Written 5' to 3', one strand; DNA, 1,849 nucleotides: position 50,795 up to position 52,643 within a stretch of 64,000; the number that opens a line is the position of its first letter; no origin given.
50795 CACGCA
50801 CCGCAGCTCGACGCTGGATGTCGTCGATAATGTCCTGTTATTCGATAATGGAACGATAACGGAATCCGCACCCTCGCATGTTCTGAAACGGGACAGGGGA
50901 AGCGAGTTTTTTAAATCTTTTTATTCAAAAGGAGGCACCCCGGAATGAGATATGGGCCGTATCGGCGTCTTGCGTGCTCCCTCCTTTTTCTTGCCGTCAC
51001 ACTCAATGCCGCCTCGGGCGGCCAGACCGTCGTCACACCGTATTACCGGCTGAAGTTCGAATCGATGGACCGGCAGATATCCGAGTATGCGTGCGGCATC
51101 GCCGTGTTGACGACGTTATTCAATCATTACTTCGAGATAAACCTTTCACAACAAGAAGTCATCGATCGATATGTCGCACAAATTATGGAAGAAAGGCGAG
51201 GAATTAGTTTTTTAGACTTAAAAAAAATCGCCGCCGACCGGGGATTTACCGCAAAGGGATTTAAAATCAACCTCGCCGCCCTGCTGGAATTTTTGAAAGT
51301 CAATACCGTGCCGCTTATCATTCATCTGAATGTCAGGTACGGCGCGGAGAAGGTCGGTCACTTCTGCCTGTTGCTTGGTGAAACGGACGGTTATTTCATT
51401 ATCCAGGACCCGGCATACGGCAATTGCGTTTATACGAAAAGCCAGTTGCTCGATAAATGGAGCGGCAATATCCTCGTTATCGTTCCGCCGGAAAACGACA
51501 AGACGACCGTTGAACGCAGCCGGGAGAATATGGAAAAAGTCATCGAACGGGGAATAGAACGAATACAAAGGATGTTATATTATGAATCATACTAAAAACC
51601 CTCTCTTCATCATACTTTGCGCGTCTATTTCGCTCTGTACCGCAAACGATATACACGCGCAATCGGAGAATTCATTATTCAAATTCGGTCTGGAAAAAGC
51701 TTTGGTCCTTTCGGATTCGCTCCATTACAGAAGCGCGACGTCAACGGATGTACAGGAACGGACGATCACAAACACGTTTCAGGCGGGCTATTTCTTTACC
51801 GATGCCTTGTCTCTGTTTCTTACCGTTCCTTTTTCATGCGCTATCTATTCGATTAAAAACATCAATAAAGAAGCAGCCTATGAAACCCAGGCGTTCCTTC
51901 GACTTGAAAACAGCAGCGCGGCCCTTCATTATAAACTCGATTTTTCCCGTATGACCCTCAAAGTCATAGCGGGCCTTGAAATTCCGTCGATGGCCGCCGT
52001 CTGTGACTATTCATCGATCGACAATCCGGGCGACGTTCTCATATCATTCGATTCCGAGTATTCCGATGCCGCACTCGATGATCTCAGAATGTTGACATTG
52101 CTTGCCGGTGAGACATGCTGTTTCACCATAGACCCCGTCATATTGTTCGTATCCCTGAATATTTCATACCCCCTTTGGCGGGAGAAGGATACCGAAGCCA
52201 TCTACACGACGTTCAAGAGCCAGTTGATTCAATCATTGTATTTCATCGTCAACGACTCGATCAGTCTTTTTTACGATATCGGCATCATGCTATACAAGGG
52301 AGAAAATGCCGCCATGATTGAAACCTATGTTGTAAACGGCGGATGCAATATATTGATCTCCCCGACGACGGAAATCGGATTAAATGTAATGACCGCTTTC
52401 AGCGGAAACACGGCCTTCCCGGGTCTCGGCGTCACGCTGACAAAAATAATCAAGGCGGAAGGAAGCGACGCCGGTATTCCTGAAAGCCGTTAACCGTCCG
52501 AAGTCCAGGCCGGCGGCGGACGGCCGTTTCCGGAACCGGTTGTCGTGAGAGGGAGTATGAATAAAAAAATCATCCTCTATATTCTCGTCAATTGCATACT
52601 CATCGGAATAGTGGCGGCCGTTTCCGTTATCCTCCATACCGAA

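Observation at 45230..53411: Candidate novel RiPP/bacteriocin gene cluster: GG-leader precursor, radical SAM maturase, RRE protein, ABC exporter, C39 peptidase and CPBP immunity protein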

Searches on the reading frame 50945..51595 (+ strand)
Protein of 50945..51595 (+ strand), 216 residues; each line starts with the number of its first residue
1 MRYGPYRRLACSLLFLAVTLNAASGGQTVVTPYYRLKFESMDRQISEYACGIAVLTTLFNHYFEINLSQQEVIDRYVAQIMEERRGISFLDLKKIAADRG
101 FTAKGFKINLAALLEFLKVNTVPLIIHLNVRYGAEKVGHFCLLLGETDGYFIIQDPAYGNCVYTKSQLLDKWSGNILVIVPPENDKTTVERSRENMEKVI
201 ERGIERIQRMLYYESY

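Call 3: search_protein_families(library=pfam, proteins=[window:50945-51595:+], max_evalue=0.1)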
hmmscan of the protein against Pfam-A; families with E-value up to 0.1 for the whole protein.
window:50945-51595:+ (216 aa): 2 families
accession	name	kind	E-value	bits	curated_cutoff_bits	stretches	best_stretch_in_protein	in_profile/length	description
PF03412.21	Peptidase_C39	-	1.4e-19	70.7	22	1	43-183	6-132/133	Peptidase C39 family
PF13529.12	Peptidase_C39_2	-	0.00047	21.2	24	1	45-157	11-143/143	Peptidase_C39 like family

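Call 4: search_protein_families(library=ncbifam, proteins=[window:50945-51595:+], max_evalue=0.1)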
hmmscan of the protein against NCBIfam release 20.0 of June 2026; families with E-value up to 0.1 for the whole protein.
window:50945-51595:+ (216 aa): 5 families
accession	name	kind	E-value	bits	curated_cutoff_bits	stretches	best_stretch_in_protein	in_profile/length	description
NF050078.1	pilus_FilB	exception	5.1e-19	68.7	475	1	29-186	51-204/277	putative pilus system C39 family peptidase FilB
NF058616.2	C39_FapD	equivalog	8.4e-18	64.5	330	1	36-189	40-188/224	fibril amyloid maturation endopeptidase FapD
NF045998.1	cleave_ABC_plasm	equivalog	1.1e-12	47.1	500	1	44-199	2-148/673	Mbov_0121 family peptidase domain-containing ABC transporter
TIGR03796.1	NHLM_micro_ABC1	equivalog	5.6e-09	34.8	853.3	1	44-203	7-149/710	NHLP family bacteriocin export ABC transporter peptidase/permease/ATPase subunit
TIGR01193.1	bacteriocin_ABC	subfamily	8.7e-08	31.1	523.85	1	44-193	1-142/708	peptide cleavage/export ABC transporter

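Call 55: search_solved_structures(query=window:50945-51595:+, max_evalue=0.01, show_alignments=1)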
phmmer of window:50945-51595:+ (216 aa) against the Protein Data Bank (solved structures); distinct sequences matched with E-value up to 0.01: 8.
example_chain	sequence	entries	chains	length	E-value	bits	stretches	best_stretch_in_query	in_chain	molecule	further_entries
3k8u_A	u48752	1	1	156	8.2e-05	25.5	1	43-186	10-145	Putative ABC transporter, ATP-binding protein ComA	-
5xe8_A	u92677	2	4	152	0.0001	25.2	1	44-186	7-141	Putative ABC transporter, ATP-binding protein ComA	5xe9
6mpz_A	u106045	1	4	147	0.00061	22.7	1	44-181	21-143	Double Glycine Motif Protease domain from AMS/PCAT Transporter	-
7n87_A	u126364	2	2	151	0.0021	20.9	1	50-183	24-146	ABC-type bacteriocin transporter | Peptidase C39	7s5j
4s0f_A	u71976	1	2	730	0.004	20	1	43-183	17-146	ABC-type bacteriocin transporter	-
4ry2_A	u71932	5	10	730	0.004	20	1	43-183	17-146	ABC-type bacteriocin transporter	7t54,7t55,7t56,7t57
8vp3_A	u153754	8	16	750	0.0042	20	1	43-183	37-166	ABC-type bacteriocin transporter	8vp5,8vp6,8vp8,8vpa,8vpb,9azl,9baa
8vp9_A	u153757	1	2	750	0.0061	19.4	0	38-183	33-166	ABC-type bacteriocin transporter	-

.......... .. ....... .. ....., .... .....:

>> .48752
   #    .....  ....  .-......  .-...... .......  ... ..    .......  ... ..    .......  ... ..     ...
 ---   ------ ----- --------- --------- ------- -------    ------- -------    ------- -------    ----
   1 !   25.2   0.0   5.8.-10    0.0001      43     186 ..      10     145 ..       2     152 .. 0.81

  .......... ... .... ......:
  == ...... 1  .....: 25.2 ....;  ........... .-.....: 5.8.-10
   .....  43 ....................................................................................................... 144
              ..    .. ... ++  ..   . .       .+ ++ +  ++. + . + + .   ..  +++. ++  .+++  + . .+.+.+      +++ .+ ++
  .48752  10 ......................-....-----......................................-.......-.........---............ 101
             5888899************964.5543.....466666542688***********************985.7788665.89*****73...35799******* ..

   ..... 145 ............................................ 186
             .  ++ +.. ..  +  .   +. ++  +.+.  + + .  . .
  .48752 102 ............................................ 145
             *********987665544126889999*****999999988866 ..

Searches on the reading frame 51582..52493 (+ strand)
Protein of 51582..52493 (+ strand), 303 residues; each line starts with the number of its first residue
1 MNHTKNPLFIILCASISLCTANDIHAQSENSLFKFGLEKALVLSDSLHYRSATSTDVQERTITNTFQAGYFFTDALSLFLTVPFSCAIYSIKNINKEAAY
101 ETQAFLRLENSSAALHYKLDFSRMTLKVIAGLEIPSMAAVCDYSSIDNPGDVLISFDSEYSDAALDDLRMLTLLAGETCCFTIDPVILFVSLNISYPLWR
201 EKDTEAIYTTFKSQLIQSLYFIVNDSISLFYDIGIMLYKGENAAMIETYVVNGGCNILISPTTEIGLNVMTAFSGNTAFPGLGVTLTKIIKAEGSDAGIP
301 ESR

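Call 3: search_protein_families(library=pfam, proteins=[window:51582-52493:+], max_evalue=0.1)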
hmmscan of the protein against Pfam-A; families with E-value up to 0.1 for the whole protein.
window:51582-52493:+ (303 aa): 0 families

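Call 4: search_protein_families(library=ncbifam, proteins=[window:51582-52493:+], max_evalue=0.1)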
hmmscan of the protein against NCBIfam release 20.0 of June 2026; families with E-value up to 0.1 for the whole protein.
window:51582-52493:+ (303 aa): 1 family
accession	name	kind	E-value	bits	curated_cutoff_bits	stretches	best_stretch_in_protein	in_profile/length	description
NF050079.1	pilus_FilC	exception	0.036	13.4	630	0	58-92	149-183/384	putative pilus system protein FilC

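Call 53: search_solved_structures(query=window:51582-52493:+, max_evalue=10)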
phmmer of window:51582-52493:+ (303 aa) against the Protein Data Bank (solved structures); distinct sequences matched with E-value up to 10: 0.

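Call 63: search_protein_families(library=ncbifam, alignment_id=A4, max_evalue=0.1)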
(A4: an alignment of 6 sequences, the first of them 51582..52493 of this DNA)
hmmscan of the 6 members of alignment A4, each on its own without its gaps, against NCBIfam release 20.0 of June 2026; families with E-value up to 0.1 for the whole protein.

A. member 1, window:51582-52493:+ (303 aa): 1 family
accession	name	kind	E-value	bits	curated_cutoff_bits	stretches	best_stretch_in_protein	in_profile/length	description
NF050079.1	pilus_FilC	exception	0.036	13.4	630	0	58-92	149-183/384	putative pilus system protein FilC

B. families by the number of members that match (of 6 scanned): 5 families
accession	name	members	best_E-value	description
NF007544.0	PRK10159.1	1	0.00068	phosphoporin PhoE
NF007446.0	PRK10002.1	1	0.02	porin OmpF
NF050079.1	pilus_FilC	1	0.036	putative pilus system protein FilC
NF007841.0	PRK10554.1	1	0.039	porin OmpC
NF058560.1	FblAmlydTptrFapF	1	0.089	fibril amyloid transporter FapF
